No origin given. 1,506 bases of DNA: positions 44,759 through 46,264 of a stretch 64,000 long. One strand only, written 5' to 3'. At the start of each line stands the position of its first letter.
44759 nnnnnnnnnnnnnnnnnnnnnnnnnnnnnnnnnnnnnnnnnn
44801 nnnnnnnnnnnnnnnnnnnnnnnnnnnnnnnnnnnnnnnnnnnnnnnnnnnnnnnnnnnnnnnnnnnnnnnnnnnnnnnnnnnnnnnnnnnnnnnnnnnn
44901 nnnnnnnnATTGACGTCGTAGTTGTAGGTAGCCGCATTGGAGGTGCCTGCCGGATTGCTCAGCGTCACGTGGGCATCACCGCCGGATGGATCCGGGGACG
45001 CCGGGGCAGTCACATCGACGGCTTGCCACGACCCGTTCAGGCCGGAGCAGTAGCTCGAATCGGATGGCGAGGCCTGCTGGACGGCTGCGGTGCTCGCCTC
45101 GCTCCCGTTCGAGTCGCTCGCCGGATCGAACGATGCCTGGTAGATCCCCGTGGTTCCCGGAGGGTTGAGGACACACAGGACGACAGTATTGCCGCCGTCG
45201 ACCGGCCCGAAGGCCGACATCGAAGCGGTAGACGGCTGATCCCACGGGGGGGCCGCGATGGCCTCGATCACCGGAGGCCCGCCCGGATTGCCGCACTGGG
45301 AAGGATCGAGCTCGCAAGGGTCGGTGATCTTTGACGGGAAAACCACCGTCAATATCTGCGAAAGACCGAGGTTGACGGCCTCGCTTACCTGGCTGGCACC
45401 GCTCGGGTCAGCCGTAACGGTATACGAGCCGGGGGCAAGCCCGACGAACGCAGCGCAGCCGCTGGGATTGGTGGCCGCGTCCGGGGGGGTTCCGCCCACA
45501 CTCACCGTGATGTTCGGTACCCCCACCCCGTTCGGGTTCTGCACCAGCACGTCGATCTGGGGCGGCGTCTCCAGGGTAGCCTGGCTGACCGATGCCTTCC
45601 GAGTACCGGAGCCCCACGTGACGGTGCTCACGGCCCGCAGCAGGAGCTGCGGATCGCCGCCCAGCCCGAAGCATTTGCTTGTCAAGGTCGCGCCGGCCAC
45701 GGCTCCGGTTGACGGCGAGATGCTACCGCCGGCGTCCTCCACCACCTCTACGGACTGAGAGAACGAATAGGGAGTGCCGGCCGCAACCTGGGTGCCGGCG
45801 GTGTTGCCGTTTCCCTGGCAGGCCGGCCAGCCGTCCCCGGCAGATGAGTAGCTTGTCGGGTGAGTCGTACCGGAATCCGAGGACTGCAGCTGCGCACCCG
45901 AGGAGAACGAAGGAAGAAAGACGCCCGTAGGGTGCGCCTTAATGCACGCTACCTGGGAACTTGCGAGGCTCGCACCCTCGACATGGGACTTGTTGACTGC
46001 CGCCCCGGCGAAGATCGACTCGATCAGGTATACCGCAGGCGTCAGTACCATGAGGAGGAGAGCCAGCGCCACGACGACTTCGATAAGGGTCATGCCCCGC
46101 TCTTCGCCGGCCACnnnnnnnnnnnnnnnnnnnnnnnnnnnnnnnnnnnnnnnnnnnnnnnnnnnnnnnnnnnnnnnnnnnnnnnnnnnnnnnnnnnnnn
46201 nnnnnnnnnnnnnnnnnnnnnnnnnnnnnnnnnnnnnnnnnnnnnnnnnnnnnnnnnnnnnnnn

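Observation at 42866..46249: PilV-like modular pilins built from a pilin head plus CarboxypepD_reg-like and serial IPT/TIG-like Ig domains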

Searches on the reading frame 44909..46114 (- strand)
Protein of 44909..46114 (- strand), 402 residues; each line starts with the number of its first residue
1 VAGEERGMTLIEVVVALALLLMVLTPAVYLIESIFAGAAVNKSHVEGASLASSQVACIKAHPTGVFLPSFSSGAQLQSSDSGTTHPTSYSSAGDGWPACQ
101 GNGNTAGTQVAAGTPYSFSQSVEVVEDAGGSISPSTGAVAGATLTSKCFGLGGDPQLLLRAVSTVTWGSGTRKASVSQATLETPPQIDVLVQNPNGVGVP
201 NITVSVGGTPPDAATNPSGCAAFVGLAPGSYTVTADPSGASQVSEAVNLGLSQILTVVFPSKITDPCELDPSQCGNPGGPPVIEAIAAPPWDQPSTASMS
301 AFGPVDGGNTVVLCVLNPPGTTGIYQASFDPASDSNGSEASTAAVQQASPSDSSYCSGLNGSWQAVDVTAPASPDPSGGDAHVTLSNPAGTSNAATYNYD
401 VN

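Call 62: predict_structure(alignment_id=A5)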
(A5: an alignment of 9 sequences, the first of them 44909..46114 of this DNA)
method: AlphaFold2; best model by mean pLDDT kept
length: 402 residues; sequences in the alignment: 9
mean_pLDDT: 64.9   pTM: 0.46
mean pLDDT of the five models: 64.9, 63.6, 61.9, 61.8, 61.6
residues with pLDDT >= 90: 0; 70-90: 180; 50-70: 139; < 50: 83
segments of 3 or more residues with pLDDT < 50: 63-98, 100-107, 130-146, 292-295, 319-321, 335-338
pLDDT, mean of each block of 10 residues (from residue 1): 56 79 74 66 70 67 43 34 30 40 47 62 60 37 49 64 70 74 76 76 72 72 74 72 78 77 55 55 79 58 84 70 69 57 61 61 75 82 81 86 74
secondary structure, 60 per line:
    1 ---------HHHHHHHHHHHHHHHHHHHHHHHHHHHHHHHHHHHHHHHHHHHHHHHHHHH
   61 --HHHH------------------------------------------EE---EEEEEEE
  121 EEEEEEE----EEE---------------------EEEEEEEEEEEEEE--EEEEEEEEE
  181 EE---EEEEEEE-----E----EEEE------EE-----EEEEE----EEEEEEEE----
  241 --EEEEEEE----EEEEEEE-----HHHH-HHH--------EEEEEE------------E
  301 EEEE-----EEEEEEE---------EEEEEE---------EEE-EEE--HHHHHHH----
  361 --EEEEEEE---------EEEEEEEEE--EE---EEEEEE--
elements in order: H10-60 H63-66 E114-127 E132-134 E156-169 E172-182 E186-192 E203-206 E220-224 E229-236 E243-249 E254-260 H266-269 E282-287 E300-304 E310-316 E326-331 E341-343 E345-347 H350-356 E363-369 E379-387 E395-400

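Call 65: fold_search(model_id=the predicted structure, library=pdb)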
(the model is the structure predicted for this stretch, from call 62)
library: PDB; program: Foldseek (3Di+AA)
matches with E <= 10: 1466; with E <= 0.001: 52
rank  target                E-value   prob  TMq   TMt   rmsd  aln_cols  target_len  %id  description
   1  8qox_B                4.6e-07  1.00  0.20  0.18  18.4       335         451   12  Two-component assembly of SlaA and SlaB S-layer proteins of Sulfolobus acidocaldarius (released 2024-02-21)
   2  6efz_A                8.6e-07  1.00  0.17  0.22  21.0       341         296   10  Crystal Structure of DIP-Theta Ig1-3 (released 2018-11-28)
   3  6fwv_A                9.1e-07  1.00  0.20  0.16  18.4       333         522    7  The Bacillus anthracis TIE protein (released 2018-08-08)
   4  6eg1_B                1.0e-06  0.99  0.16  0.21  20.2       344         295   10  Crystal structure of Dpr2 Ig1-Ig2 in complex with DIP-Theta Ig1-Ig3 (released 2018-11-28)
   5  6eg0_B                3.1e-06  0.99  0.17  0.21  21.1       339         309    9  Crystal structure of Dpr4 Ig1-Ig2 in complex with DIP-Eta Ig1-Ig3 (released 2018-11-28)
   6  6fwv_B                6.8e-06  1.00  0.20  0.16  19.1       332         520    7  The Bacillus anthracis TIE protein (released 2018-08-08)
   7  5y32_A                6.8e-06  1.00  0.17  0.29  15.4       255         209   12  Crystal structure of PTP delta Ig1-Ig2 in complex with IL1RAPL1 (released 2017-08-16)
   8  7y6o                  8.5e-06  0.99  0.16  0.21  19.3       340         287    9  Crystal structure of sDscam Ig1-3 domains, isoform alpha25 (released 2023-05-24)
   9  6u6t_B                1.1e-05  0.97  0.15  0.21  21.3       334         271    9  Neuronal growth regulator 1 (NEGR1) (released 2020-08-12)
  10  5y32_B                1.6e-05  0.98  0.18  0.21  22.3       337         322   12  Crystal structure of PTP delta Ig1-Ig2 in complex with IL1RAPL1 (released 2017-08-16)
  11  6hif_Y                2.7e-05  1.00  0.19  0.80   2.5        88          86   23  Kuenenia stuttgartiensis hydrazine dehydrogenase complex (released 2019-04-17)
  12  7a7d_a                4.8e-05  0.87  0.14  0.11  21.7       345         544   10  Cadherin fit into cryo-ET map (released 2020-12-23)
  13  3irp                  6.0e-05  1.00  0.17  0.16  16.9       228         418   13  Crystal structure of functional region of UafA from Staphylococcus saprophyticus at 1.50 angstrom resolution (released 2010-09-08)
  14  2yd7_B                6.0e-05  0.98  0.14  0.26  15.8       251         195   11  Crystal structure of the N-terminal Ig1-2 module of Human Receptor Protein Tyrosine Phosphatase Delta (released 2011-04-13)
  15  2yd7_A                6.4e-05  0.99  0.16  0.30  15.3       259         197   11  Crystal structure of the N-terminal Ig1-2 module of Human Receptor Protein Tyrosine Phosphatase Delta (released 2011-04-13)
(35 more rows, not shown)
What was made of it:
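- On CarboxypepD_reg-like domain (PF13620): The predicted fold superposes on the carboxypeptidase D and N transthyretin-like domain at 2-3 A over 81-82 aa (call 65)
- Foldseek matches to the carboxypeptidase D and N transthyretin-like domain, to a MET receptor fragment and to tandem-Ig proteins (calls 62, 65).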
